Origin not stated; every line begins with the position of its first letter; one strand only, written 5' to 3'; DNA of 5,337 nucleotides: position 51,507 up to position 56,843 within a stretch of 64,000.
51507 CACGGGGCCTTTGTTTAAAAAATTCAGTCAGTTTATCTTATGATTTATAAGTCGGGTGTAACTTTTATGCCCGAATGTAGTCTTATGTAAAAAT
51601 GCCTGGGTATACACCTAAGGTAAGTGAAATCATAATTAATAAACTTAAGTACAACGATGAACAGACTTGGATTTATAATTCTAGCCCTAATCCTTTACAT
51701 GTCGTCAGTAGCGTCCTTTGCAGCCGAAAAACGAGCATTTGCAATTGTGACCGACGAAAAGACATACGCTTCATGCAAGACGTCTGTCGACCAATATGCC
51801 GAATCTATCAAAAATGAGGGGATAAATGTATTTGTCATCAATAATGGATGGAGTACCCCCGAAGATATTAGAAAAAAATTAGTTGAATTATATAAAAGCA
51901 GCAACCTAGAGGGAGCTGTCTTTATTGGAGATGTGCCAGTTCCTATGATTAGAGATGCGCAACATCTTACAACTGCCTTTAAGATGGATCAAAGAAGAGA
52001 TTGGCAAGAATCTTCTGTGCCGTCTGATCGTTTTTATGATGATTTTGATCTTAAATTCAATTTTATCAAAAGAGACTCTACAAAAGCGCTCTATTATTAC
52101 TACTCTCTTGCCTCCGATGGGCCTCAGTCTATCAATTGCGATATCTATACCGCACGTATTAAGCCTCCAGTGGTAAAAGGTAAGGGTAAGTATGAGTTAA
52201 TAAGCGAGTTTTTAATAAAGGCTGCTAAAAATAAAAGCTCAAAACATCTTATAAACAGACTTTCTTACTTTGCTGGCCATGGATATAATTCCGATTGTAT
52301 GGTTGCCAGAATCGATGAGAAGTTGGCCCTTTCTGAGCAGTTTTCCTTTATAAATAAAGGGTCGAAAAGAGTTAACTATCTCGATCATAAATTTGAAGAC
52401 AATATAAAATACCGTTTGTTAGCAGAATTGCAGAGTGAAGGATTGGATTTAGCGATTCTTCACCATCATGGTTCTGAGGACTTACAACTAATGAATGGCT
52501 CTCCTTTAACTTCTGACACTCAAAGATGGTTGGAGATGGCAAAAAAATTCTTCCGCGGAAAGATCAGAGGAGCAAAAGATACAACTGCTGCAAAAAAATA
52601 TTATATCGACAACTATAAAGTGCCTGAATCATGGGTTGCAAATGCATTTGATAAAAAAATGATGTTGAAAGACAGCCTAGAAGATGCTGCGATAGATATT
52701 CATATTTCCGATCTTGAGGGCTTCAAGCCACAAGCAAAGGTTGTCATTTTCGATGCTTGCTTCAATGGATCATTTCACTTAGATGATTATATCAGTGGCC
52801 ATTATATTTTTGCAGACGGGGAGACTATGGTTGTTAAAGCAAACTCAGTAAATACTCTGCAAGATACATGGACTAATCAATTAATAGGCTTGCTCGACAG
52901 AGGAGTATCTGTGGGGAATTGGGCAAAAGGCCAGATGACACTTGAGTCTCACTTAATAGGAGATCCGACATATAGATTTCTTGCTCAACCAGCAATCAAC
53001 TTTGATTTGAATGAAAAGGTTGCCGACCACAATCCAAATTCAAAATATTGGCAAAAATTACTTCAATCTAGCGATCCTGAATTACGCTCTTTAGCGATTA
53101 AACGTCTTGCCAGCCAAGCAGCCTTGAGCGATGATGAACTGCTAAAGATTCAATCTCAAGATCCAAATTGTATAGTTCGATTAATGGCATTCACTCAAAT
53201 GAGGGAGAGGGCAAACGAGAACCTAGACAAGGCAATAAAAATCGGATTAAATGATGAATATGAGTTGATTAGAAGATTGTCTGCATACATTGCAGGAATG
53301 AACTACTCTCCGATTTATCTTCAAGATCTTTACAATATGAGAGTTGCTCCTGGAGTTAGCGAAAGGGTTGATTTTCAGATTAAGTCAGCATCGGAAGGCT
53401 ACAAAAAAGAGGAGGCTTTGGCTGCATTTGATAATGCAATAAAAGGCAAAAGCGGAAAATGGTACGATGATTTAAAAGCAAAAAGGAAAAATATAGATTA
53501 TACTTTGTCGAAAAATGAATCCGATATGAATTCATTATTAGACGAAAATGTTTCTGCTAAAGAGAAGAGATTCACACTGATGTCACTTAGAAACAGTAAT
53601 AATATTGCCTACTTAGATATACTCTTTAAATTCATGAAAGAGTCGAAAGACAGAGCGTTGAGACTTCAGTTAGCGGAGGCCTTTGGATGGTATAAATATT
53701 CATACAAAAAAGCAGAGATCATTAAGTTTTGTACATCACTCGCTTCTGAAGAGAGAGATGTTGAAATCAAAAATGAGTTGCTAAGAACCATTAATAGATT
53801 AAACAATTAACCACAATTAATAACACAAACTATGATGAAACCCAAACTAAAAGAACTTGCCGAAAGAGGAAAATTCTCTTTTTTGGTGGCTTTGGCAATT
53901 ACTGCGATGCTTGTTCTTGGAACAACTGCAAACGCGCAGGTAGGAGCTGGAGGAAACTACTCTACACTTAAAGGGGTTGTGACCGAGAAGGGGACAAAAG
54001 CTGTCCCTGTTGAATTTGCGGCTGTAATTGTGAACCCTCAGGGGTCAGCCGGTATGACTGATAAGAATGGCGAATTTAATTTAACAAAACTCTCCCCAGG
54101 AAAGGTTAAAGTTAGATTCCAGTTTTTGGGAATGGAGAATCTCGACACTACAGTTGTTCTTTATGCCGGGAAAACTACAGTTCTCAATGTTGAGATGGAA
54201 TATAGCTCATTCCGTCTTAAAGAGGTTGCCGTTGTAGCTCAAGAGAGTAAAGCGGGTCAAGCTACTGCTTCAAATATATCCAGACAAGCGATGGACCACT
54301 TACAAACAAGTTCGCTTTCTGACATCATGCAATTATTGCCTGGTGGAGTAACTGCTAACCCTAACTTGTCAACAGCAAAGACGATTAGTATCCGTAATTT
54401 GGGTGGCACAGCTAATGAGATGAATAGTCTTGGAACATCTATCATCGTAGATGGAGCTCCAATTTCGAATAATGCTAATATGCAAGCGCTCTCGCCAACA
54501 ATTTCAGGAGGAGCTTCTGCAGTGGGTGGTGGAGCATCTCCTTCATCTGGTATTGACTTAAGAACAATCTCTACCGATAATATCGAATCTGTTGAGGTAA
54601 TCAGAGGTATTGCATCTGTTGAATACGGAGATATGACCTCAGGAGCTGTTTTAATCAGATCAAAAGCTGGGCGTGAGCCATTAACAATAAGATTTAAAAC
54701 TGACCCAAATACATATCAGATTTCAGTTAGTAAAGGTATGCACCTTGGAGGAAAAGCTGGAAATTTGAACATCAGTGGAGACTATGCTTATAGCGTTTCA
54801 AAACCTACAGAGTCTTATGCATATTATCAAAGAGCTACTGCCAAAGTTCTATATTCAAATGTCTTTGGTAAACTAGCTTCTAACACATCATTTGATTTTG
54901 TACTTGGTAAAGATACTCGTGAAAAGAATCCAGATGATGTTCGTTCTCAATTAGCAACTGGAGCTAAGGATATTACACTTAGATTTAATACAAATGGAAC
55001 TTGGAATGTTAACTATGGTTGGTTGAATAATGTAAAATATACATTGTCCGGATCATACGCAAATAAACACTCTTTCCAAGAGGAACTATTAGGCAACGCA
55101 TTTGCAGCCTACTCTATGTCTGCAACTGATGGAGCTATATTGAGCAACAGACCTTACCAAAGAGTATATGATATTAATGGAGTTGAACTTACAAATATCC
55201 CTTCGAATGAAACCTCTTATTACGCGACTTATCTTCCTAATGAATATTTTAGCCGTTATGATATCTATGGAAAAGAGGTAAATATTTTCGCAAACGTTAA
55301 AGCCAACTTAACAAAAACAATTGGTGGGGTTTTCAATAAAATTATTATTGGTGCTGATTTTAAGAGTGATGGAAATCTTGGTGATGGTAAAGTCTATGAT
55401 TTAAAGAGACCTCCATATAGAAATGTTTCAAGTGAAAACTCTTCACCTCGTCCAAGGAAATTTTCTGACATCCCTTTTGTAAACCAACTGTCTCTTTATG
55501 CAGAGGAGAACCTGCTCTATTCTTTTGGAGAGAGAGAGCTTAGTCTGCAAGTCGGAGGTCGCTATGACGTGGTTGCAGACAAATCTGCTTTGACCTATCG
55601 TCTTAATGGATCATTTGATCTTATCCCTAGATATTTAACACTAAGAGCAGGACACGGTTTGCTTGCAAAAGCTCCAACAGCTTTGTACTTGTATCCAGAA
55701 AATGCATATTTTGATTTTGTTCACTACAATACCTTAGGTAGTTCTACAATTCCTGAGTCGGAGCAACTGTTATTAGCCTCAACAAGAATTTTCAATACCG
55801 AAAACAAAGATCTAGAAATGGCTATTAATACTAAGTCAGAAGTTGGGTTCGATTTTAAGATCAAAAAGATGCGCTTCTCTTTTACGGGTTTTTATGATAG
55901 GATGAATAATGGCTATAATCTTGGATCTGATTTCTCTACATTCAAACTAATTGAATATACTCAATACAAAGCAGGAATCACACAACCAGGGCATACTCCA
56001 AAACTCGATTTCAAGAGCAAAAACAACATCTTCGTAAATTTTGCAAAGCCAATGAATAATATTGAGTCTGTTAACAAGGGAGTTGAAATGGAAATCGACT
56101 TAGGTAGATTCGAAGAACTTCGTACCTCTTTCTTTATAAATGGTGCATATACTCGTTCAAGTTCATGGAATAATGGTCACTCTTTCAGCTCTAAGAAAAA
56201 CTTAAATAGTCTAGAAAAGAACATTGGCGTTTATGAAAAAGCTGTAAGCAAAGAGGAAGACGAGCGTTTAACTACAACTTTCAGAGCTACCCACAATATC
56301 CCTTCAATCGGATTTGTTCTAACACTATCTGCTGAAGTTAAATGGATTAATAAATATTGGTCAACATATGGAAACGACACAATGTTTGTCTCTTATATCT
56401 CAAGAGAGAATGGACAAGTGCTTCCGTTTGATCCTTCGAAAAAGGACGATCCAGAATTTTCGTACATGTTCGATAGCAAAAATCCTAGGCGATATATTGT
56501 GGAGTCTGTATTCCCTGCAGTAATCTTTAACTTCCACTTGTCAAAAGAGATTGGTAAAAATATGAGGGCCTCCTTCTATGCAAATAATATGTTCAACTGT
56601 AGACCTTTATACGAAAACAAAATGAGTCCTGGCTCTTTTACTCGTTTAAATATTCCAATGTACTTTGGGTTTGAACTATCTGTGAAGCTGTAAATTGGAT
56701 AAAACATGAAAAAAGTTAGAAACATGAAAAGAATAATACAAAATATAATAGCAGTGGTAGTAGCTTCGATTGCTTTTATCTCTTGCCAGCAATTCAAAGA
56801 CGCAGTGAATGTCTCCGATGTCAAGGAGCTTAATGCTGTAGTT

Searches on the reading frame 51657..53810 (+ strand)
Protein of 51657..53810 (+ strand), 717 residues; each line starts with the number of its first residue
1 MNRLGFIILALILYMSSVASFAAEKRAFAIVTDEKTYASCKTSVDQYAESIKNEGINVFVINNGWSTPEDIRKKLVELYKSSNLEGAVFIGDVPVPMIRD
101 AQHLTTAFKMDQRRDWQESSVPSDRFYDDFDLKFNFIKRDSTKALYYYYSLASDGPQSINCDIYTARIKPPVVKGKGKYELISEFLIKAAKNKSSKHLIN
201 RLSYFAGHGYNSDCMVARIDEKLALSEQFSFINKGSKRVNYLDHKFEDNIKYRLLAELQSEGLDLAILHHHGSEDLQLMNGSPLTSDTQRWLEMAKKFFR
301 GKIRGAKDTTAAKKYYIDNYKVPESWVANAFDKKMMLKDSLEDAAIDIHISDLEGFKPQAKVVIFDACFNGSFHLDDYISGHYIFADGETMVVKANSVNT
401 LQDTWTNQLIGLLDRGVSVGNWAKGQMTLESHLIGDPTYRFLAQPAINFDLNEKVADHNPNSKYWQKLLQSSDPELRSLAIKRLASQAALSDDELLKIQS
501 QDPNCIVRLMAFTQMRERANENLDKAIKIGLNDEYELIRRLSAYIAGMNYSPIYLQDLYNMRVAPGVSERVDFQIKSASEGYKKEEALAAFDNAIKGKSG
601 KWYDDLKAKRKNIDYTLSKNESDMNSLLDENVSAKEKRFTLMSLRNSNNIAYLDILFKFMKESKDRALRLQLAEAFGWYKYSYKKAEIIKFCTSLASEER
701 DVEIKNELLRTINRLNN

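Call 7: search_protein_families(library=pfam, proteins=[window:51657-53810:+], max_evalue=0.001)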
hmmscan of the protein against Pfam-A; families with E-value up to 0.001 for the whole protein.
window:51657-53810:+ (717 aa): 1 family
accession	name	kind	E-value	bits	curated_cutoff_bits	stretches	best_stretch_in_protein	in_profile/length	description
PF13646.12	HEAT_2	-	5.8e-05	23.7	27.7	0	632-681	12-60/88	HEAT repeats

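Call 40: search_protein_families(library=pfam, proteins=[window:51657-53810:+], max_evalue=5)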
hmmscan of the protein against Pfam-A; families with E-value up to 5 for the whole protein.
window:51657-53810:+ (717 aa): 2 families
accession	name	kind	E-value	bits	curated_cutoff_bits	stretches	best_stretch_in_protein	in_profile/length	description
PF13646.12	HEAT_2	-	5.8e-05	23.7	27.7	2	632-681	12-60/88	HEAT repeats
PF18767.7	AID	-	0.14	12.6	27.3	1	72-102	35-65/90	Activation induced deaminase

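Call 47: search_protein_families(library=ncbifam, proteins=[window:51657-53810:+], max_evalue=0.01)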
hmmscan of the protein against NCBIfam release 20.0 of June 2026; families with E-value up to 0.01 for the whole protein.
window:51657-53810:+ (717 aa): 0 families

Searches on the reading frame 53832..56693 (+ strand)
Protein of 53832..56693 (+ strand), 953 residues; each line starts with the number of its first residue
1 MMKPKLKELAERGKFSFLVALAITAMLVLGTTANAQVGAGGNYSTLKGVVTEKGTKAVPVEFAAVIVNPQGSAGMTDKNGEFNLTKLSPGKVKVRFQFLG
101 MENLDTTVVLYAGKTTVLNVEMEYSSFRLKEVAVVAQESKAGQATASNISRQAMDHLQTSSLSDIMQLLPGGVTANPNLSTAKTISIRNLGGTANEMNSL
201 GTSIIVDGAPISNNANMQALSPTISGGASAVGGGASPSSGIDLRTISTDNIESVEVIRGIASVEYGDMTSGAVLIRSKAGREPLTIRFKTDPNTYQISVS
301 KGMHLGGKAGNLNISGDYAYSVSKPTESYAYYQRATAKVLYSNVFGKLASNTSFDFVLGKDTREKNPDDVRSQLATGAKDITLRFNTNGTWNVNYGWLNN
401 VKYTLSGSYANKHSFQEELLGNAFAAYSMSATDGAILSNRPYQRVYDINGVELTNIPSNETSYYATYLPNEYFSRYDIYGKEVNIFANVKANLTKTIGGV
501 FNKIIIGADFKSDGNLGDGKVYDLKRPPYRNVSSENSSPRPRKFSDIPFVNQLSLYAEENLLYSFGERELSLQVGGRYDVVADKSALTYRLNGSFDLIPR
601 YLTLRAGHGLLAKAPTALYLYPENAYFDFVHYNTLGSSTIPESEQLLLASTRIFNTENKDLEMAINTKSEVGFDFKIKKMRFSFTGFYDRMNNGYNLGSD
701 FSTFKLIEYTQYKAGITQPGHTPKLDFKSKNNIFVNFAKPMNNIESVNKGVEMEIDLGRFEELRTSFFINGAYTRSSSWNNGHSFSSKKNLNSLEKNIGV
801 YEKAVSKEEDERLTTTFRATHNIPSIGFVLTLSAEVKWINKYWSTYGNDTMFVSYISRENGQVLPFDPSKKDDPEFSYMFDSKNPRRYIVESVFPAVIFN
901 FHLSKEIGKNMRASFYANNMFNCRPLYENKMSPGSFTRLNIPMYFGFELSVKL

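Call 4: search_protein_families(library=pfam, proteins=[window:53832-56693:+], max_evalue=0.01)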
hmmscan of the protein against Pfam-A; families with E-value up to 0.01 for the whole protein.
window:53832-56693:+ (953 aa): 3 families
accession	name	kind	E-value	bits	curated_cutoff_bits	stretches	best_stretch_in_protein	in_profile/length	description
PF07715.20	Plug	-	4.5e-14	53.3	23.9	1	144-273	7-107/107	TonB-dependent Receptor Plug Domain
PF13715.12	CarbopepD_reg_2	-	1.4e-13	51.1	32.2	1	46-134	1-88/88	CarboxypepD_reg-like domain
PF13620.12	CarboxypepD_reg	-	9.7e-11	42.3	32.3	1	45-123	1-82/82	Carboxypeptidase regulatory-like domain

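Call 5: search_protein_families(library=ncbifam, proteins=[window:53832-56693:+], max_evalue=0.01)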
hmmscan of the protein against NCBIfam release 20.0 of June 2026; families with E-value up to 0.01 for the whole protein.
window:53832-56693:+ (953 aa): 3 families
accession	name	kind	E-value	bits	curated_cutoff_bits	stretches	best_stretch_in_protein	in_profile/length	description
TIGR01783.1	TonB-siderophor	subfamily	5.6e-13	48.4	223.5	1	147-443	7-274/649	TonB-dependent siderophore receptor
NF041535.1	TonB_rec_PqqU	equivalog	2.1e-06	26.3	1200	1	234-326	91-177/676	TonB-dependent receptor PqqU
NF049946.1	TonB_dep_CU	exception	0.0019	16.6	700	1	233-323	125-218/683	TonB-dependent receptor, CU motif-type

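Call 19: search_solved_structures(query=window:53832-56693:+, max_evalue=0.001)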
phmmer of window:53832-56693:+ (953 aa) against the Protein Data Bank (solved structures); distinct sequences matched with E-value up to 0.001: 0.
